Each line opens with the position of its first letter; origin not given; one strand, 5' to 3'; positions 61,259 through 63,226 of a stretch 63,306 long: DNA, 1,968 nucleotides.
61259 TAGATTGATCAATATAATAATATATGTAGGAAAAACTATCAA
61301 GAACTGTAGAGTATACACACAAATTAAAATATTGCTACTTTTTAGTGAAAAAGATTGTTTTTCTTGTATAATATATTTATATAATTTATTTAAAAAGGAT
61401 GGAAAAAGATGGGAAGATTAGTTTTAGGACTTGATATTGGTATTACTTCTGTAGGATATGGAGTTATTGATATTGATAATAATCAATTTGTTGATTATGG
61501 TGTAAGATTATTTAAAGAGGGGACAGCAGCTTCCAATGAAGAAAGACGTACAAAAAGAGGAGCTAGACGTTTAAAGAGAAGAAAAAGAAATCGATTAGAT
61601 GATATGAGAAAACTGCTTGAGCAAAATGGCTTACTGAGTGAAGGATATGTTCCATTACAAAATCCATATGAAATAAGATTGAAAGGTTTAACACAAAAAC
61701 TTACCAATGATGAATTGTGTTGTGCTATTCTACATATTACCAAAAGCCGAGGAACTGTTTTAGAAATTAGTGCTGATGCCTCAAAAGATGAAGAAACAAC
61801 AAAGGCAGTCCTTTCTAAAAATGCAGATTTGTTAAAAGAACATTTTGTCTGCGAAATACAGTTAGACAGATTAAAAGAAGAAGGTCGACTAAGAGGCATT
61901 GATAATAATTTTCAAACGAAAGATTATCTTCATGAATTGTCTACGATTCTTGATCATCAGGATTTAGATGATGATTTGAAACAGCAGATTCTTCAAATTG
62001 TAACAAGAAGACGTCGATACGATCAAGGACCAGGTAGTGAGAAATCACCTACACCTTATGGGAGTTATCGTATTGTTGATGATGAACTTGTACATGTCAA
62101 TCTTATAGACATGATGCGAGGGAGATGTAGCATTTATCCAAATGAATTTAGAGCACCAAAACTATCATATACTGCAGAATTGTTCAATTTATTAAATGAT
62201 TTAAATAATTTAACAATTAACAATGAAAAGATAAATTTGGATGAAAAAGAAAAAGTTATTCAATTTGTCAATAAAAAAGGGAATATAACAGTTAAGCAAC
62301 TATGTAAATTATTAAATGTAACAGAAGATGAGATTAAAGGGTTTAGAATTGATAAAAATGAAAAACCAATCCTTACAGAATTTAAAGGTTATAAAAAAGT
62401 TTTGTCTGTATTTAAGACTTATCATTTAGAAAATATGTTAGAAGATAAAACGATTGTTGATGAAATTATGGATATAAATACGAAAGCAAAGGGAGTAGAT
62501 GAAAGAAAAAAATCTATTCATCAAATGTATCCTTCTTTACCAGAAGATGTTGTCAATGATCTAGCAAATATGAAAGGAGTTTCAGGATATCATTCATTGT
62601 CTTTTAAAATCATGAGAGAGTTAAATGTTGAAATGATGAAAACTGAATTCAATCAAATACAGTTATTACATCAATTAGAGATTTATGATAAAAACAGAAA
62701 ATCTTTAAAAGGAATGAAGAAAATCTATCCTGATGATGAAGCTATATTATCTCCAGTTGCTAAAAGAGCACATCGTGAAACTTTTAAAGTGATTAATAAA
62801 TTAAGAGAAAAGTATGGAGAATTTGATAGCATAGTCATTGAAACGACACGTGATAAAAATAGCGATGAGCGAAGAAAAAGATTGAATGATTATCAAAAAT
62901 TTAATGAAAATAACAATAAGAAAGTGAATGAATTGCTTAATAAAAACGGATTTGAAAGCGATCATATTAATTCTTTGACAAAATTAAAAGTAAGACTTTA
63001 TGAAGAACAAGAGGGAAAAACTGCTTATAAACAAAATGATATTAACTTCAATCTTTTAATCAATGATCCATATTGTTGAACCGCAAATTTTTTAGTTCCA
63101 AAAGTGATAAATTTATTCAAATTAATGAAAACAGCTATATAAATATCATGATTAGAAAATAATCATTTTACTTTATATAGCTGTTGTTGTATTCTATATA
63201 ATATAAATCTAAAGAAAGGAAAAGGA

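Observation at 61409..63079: cas9 cut off two to three codons before the HNH catalytic motif, with no cas1/cas2/csn2 and no array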

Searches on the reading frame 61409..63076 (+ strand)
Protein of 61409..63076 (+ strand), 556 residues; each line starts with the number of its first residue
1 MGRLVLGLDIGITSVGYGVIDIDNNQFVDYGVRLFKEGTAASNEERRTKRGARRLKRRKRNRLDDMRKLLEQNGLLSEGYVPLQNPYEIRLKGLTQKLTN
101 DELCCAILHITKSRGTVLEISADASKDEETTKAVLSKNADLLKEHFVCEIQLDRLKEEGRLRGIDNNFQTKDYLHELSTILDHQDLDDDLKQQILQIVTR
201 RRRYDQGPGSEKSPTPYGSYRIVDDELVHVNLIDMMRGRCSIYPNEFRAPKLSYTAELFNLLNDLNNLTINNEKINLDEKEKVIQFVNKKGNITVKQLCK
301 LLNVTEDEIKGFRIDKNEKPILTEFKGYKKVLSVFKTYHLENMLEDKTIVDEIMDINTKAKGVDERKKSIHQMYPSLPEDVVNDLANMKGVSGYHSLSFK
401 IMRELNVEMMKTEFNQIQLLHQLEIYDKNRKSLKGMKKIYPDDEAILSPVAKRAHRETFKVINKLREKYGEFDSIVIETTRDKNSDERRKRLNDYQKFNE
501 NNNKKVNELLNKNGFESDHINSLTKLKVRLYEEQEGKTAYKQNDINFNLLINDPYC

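Call 4: search_protein_families(library=pfam, proteins=[window:61409-63076:+], max_evalue=0.1)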
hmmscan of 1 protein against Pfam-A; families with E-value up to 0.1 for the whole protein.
window:61409-63076:+ (556 aa): 3 families
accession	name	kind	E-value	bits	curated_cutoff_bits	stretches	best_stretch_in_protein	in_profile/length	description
PF16592.10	Cas9_REC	-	2.5e-10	40.2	25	1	216-408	309-502/541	REC lobe of CRISPR-associated endonuclease Cas9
PF18470.6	Cas9_a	-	9.3e-09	35.7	26.9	1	238-415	8-201/221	Cas9 alpha-helical lobe domain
PF08220.18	HTH_DeoR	-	0.035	14.3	21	0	281-306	3-28/57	DeoR-like helix-turn-helix domain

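Call 5: search_solved_structures(query=window:61409-63076:+, max_evalue=0.001, show_alignments=2)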
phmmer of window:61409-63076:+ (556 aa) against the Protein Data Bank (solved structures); distinct sequences matched with E-value up to 0.001: 31.
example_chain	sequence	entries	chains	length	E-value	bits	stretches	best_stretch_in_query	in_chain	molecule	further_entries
7el1_A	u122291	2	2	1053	3.6e-99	336.4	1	4-555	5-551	CRISPR-associated endonuclease Cas9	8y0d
7enr_A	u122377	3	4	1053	3.6e-99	336.4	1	4-555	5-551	CRISPR-associated endonuclease Cas9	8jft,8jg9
7eni_A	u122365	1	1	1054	3.7e-99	336.4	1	4-555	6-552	CRISPR-associated endonuclease Cas9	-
5axw_A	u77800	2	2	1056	3.7e-99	336.4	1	4-555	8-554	CRISPR-associated endonuclease Cas9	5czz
9mb6_A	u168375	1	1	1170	4.7e-99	336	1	4-555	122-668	Ubiquitin-like protein SMT3,CRISPR-associated endonuclease Cas9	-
7vw3_A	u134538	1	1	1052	3e-98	333.4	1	4-555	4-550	CRISPR-associated endonuclease Cas9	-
8zcy_A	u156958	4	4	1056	4.5e-98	332.8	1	4-555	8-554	CRISPR-associated endonuclease Cas9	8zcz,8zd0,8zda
9mb7_A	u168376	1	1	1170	5.8e-98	332.4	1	4-555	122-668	Ubiquitin-like protein SMT3,CRISPR-associated endonuclease Cas9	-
8ywh_A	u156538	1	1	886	9.1e-88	298.8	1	4-515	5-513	sCas9 (Compact SaCas9)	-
8hud_A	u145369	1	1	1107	2.4e-77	264.4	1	5-554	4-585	CRISPR-associated endonuclease Cas9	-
6rj9_C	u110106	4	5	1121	3.3e-74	254.1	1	1-553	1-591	CRISPR-associated endonuclease Cas9 1 | Streptococcus Thermophilus 1 Cas9 | Cas 9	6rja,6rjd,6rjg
6m0v_A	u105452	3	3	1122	3.4e-74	254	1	3-553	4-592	CRISPR-associated endonuclease Cas9 1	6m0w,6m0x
21dz_A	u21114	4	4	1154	2.8e-35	125.6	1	6-548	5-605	CRISPR-associated endonuclease Cas9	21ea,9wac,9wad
8ja0_A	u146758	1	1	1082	5e-32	114.9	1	4-550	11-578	CRISPR-associated endonuclease Cas9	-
6kc8_A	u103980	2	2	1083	5e-32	114.9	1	4-550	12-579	CRISPR-associated endonuclease Cas9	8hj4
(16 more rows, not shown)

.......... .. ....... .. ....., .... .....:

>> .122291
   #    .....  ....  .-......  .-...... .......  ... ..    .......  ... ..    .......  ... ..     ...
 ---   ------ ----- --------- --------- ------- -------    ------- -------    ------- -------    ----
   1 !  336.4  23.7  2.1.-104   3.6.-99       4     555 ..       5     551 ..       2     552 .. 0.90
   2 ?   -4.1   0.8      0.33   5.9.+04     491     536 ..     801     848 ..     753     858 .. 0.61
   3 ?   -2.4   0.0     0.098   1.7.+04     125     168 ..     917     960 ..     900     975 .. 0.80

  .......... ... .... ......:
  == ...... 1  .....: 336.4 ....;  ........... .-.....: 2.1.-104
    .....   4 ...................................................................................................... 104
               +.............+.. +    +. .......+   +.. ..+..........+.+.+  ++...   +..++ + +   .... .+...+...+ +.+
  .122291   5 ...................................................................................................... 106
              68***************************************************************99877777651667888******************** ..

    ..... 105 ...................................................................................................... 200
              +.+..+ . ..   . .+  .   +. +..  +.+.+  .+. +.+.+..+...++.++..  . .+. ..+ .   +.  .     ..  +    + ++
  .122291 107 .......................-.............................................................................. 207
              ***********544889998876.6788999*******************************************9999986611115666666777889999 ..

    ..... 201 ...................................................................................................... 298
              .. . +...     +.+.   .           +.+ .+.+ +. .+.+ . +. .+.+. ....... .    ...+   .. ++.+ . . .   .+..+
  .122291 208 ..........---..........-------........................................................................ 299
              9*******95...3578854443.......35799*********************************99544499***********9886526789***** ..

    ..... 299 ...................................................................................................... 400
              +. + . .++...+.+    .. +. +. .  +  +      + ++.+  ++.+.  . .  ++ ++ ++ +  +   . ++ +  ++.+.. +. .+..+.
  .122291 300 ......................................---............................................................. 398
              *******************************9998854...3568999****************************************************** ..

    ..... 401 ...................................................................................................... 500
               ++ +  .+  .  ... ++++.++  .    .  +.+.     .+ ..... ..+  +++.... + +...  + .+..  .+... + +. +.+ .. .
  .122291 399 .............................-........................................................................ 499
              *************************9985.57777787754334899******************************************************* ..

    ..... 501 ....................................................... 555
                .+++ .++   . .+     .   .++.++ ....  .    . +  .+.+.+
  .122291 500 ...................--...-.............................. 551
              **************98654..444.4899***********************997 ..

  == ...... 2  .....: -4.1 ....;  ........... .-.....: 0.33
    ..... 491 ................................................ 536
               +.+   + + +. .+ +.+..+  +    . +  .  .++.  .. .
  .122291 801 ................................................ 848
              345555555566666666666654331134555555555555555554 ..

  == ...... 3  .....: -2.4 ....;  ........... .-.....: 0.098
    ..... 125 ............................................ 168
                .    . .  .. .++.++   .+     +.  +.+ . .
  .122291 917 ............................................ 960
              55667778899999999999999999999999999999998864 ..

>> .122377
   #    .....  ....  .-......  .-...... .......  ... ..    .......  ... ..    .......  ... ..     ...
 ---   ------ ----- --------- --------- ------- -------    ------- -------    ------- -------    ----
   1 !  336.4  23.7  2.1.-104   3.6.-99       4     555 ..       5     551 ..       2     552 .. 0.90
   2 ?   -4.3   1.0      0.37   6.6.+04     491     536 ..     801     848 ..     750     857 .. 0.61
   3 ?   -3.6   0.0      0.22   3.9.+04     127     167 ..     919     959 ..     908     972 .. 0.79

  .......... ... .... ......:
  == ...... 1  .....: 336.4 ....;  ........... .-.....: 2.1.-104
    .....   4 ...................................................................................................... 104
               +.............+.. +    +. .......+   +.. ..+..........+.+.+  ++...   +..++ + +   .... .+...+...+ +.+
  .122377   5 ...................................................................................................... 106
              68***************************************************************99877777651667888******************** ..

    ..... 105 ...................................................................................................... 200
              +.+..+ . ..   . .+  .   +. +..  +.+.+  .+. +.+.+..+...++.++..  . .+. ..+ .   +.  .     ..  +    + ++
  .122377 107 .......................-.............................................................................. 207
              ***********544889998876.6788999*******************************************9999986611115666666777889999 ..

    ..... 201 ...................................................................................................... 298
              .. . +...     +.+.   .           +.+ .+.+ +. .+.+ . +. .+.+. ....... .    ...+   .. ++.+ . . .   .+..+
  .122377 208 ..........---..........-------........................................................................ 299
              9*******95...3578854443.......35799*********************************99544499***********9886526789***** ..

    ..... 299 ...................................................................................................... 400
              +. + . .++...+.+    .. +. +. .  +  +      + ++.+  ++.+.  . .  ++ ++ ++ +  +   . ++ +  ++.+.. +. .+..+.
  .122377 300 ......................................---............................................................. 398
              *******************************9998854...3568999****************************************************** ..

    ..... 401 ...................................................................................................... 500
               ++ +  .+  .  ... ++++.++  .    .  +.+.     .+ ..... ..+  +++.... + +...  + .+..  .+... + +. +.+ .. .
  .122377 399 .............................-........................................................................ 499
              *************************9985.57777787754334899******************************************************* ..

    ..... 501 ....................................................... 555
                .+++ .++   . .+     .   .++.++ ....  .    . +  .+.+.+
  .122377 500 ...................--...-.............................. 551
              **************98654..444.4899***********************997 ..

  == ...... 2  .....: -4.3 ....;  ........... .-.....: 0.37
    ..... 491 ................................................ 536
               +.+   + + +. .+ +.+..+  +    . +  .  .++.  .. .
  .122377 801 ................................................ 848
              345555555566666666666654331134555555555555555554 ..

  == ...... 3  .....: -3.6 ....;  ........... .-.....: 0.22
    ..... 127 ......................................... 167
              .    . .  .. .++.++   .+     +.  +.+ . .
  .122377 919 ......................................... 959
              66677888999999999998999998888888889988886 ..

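Call 6: find_encoding_contigs(protein=window:61409-63076:+, flank=10000, max_places=10)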
Protein window:61409-63076:+ (556 aa): 2 contigs read that carry it; 1 place shown.
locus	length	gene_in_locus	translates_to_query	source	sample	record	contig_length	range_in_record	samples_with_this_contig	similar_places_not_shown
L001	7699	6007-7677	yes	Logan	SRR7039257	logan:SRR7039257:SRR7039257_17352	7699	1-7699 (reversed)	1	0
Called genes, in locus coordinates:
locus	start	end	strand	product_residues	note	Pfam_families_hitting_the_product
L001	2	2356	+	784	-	?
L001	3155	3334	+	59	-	-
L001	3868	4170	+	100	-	-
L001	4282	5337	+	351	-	-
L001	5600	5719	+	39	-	-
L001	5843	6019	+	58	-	-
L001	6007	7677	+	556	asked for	PF18470:Cas9_a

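Call 7: find_homologous_proteins(query=window:61409-63076:+, max_evalue=1e-10)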
Query window:61409-63076:+ (556 aa): 175 proteins with E <= 1e-10 among 8000 candidates; the best 120 are listed.
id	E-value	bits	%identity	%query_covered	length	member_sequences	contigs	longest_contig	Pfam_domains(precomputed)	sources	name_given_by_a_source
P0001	0.0e+0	1227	100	100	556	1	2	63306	PF18470.7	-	-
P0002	7.5e-239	812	67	99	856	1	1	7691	PF13395.13,PF18470.7,PF22702.3,PF18541.8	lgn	-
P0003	9.7e-237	805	66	99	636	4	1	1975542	PF13395.13,PF18470.7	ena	-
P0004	1.9e-233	794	67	99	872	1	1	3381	PF13395.13,PF18470.7,PF22702.3,PF18061.7,PF18541.8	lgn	-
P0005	3.4e-219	747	70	88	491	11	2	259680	PF18470.7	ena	-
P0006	3.7e-219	747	70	88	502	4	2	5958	PF18470.7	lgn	-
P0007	1.3e-212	726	70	86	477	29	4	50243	PF18470.7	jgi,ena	-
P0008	1.5e-208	712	69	85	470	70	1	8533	PF18470.7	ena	-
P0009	5.8e-205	700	69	83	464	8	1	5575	PF18470.7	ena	-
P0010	1.4e-200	686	58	100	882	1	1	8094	PF13395.13,PF22702.3,PF18061.7,PF18541.8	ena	-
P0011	2.2e-189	649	55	100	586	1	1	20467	PF13395.13,PF18470.7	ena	-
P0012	2.5e-189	649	55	100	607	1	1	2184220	PF13395.13,PF18470.7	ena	-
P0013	3.0e-189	649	55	100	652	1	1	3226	PF13395.13,PF18470.7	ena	-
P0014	3.2e-189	648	55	100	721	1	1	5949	PF13395.13,PF18470.7,PF18541.8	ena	-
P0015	3.6e-189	648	55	100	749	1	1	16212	PF13395.13,PF18470.7,PF22702.3,PF18541.8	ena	-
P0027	2.0e-184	633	53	99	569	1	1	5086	PF18470.7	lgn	-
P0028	2.0e-184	633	53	99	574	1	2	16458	PF18470.7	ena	-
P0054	6.5e-127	443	52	72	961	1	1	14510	PF13395.13,PF18470.7,PF22702.3,PF18061.7,PF18541.8,PF18070.7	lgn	-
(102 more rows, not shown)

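Call 13: find_encoding_contigs(protein=P0003, flank=10000, max_places=4)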
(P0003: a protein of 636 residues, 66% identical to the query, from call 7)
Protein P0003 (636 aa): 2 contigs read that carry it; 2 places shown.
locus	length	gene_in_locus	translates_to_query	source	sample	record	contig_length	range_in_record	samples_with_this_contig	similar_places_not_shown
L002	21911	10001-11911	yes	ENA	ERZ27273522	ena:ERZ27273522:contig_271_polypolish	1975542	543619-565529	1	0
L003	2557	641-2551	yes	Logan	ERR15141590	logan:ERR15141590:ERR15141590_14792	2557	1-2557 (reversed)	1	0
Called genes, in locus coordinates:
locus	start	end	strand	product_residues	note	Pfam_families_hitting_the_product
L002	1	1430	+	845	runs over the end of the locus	PF00270:DEAD, PF04851:ResIII (weak), PF00271:Helicase_C, PF22590:Cas3-like_C_2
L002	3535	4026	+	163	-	PF01930:Cas_Cas4, PF12705:PDDEXK_1 (faint)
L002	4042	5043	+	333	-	PF01867:Cas_Cas1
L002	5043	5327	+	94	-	PF09827:CRISPR_Cas2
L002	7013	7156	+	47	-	-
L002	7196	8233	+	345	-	PF00665:rve, PF22483:Mu-transpos_C_2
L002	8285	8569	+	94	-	-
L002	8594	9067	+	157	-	PF01695:IstB_IS21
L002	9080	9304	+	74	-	PF01695:IstB_IS21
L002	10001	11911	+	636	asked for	PF18470:Cas9_a (faint), PF13395:HNH_4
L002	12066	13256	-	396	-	PF02920:Integrase_DNA, PF00589:Phage_integrase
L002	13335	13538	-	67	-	PF09035:Tn916-Xis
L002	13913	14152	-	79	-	PF12645:HTH_16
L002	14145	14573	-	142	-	PF04545:Sigma70_r4 (faint), PF08281:Sigma70_r4_2 (weak)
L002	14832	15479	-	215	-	-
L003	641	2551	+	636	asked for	PF18470:Cas9_a (faint), PF13395:HNH_4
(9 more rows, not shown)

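Call 14: find_encoding_contigs(protein=P0005, flank=10000, max_places=4)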
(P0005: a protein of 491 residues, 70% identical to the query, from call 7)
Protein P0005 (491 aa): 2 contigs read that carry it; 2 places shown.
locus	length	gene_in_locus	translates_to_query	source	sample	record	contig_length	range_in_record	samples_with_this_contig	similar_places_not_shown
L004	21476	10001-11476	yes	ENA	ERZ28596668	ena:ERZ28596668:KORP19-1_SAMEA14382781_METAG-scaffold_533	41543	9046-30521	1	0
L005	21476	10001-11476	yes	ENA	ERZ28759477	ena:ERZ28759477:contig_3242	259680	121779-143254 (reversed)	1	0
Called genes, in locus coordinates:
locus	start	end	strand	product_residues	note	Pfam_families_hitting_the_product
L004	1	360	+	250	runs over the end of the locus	PF00756:Esterase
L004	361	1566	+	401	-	PF02655:ATP-grasp_3 (weak), PF02222:ATP-grasp (weak)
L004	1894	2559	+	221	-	PF00702:Hydrolase, PF13419:HAD_2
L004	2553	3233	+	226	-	PF04474:DUF554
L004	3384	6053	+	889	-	PF16656:Pur_ac_phosph_N, PF00149:Metallophos, PF07554:FIVAR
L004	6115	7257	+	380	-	PF07907:YibE_F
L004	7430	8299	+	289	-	PF00892:EamA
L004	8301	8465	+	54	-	PF00370:FGGY_N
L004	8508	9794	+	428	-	PF00370:FGGY_N, PF02782:FGGY_C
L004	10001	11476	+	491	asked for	PF18470:Cas9_a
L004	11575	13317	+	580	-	PF13395:HNH_4, PF18541:RuvC_III, PF22702:Cas9_RuvC, PF18061:CRISPR_Cas9_WED, PF18070:Cas9_PI2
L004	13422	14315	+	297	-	PF01867:Cas_Cas1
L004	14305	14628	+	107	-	PF09827:CRISPR_Cas2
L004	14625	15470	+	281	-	-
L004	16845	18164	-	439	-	PF00696:AA_kinase, PF13840:ACT_7 (weak), PF01842:ACT (weak), PF22468:ACT_9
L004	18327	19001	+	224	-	PF06149:DUF969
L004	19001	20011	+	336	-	PF06166:DUF979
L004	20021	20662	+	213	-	PF01470:Peptidase_C15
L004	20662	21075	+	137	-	PF06094:GGACT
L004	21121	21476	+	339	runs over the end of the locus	PF01546:Peptidase_M20 (faint), PF05343:Peptidase_M42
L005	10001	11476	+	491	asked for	PF18470:Cas9_a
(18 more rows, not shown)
